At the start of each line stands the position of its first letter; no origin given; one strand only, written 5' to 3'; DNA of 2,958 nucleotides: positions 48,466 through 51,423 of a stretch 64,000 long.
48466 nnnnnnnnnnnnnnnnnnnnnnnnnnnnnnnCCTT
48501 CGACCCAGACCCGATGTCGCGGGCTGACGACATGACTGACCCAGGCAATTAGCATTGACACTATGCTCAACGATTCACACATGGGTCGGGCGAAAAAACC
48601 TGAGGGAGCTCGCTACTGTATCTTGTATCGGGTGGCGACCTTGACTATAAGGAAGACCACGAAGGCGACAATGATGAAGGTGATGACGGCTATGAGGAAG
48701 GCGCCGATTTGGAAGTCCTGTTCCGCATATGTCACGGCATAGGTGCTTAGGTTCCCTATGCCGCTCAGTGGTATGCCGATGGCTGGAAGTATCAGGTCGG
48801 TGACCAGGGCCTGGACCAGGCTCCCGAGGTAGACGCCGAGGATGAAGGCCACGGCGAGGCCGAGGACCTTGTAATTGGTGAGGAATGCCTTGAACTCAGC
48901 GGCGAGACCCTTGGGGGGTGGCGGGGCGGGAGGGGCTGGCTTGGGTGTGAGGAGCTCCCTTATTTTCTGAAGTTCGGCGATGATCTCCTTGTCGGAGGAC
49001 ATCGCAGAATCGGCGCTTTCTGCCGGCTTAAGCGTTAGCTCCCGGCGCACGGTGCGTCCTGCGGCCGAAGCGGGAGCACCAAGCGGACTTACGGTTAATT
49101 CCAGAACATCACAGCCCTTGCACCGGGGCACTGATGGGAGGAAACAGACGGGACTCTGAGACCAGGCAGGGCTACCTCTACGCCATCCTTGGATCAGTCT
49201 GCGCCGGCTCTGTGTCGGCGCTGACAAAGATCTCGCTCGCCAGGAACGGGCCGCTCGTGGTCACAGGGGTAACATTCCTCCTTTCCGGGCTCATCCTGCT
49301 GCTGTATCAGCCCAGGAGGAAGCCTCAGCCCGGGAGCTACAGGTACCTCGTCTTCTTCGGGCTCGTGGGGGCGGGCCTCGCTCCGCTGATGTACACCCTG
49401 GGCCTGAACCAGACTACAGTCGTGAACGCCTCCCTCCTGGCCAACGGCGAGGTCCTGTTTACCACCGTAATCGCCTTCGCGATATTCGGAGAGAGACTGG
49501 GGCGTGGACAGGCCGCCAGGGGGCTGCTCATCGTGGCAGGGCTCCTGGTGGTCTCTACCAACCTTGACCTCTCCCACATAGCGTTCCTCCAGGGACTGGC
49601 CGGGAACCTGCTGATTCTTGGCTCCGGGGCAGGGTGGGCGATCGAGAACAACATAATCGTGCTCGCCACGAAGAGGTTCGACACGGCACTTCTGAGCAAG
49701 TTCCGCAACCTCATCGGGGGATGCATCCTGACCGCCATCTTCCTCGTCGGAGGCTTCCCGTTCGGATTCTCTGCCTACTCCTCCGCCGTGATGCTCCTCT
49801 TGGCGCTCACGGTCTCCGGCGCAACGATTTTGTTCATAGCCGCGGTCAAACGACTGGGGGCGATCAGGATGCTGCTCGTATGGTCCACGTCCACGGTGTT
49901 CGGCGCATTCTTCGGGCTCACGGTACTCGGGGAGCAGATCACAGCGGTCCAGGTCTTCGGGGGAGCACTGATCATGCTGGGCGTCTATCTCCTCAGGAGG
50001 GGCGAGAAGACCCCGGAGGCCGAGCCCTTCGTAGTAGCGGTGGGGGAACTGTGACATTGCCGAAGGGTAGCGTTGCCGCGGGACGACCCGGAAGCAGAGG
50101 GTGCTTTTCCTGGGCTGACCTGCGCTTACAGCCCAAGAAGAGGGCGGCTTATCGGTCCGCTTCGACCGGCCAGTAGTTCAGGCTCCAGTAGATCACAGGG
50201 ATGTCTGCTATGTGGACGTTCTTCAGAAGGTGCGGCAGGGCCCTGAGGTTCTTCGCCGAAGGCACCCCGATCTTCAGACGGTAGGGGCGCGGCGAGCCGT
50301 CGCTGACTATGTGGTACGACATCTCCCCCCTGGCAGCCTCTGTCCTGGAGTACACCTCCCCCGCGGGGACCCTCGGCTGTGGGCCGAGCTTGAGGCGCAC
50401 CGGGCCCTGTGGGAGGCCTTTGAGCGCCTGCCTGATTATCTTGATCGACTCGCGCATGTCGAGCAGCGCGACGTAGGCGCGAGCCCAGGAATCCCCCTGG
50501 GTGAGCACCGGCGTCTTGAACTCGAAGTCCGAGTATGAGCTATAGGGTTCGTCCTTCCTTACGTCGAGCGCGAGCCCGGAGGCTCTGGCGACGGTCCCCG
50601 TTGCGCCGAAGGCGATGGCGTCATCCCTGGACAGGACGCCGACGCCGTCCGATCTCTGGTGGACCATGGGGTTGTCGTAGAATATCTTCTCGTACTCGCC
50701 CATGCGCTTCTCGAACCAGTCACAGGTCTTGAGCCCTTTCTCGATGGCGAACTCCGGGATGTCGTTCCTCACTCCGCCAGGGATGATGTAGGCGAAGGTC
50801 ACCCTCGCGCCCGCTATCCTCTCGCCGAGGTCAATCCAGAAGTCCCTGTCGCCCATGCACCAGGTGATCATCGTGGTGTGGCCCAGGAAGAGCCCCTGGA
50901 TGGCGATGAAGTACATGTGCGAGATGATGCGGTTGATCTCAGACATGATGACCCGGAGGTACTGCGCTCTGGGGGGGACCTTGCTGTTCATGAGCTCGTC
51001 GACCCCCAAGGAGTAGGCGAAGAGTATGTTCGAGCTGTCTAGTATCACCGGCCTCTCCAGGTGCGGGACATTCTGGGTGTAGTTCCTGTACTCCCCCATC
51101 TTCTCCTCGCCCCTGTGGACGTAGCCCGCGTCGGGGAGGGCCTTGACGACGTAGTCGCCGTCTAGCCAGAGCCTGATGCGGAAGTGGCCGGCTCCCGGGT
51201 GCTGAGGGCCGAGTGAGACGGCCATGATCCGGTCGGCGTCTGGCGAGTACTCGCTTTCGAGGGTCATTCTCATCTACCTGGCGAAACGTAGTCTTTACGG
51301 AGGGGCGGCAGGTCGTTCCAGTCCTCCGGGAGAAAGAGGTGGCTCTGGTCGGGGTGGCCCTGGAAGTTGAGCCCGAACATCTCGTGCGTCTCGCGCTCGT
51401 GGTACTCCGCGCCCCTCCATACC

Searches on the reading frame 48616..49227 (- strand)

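Call 76: search_protein_families(library=pfam, proteins=[window:48616-49227:-], max_evalue=0.00001)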
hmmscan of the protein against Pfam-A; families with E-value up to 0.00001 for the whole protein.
window:48616-49227:- (204 aa): 1 family
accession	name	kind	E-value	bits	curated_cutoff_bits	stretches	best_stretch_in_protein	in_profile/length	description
PF01741.23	MscL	-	3.7e-18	66.5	27.4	1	109-199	2-96/123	Large-conductance mechanosensitive channel, MscL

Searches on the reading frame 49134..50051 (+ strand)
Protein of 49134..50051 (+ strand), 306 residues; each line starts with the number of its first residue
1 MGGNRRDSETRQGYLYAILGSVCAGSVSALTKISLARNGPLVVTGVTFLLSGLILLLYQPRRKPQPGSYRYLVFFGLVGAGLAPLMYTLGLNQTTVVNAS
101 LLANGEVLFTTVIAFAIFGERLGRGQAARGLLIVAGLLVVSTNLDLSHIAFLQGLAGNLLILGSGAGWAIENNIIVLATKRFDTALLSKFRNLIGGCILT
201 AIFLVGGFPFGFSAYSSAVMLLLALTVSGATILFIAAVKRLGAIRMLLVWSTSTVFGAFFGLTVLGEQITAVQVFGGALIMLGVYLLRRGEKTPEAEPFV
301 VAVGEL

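Call 76: search_protein_families(library=pfam, proteins=[window:49134-50051:+], max_evalue=0.00001)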
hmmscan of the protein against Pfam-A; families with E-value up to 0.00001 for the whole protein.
window:49134-50051:+ (306 aa): 1 family
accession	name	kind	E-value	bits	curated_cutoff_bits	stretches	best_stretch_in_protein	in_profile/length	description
PF00892.27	EamA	-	2.7e-32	112.3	28.2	2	13-142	3-135/135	EamA-like transporter family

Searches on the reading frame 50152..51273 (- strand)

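Call 76: search_protein_families(library=pfam, proteins=[window:50152-51273:-], max_evalue=0.00001)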
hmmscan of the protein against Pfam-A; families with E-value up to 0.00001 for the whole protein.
window:50152-51273:- (374 aa): 1 family
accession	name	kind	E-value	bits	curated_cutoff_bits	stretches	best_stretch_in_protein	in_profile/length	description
PF00346.24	Complex1_49kDa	-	2.3e-77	260.2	24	2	130-293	2-165/271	Respiratory-chain NADH dehydrogenase, 49 Kd subunit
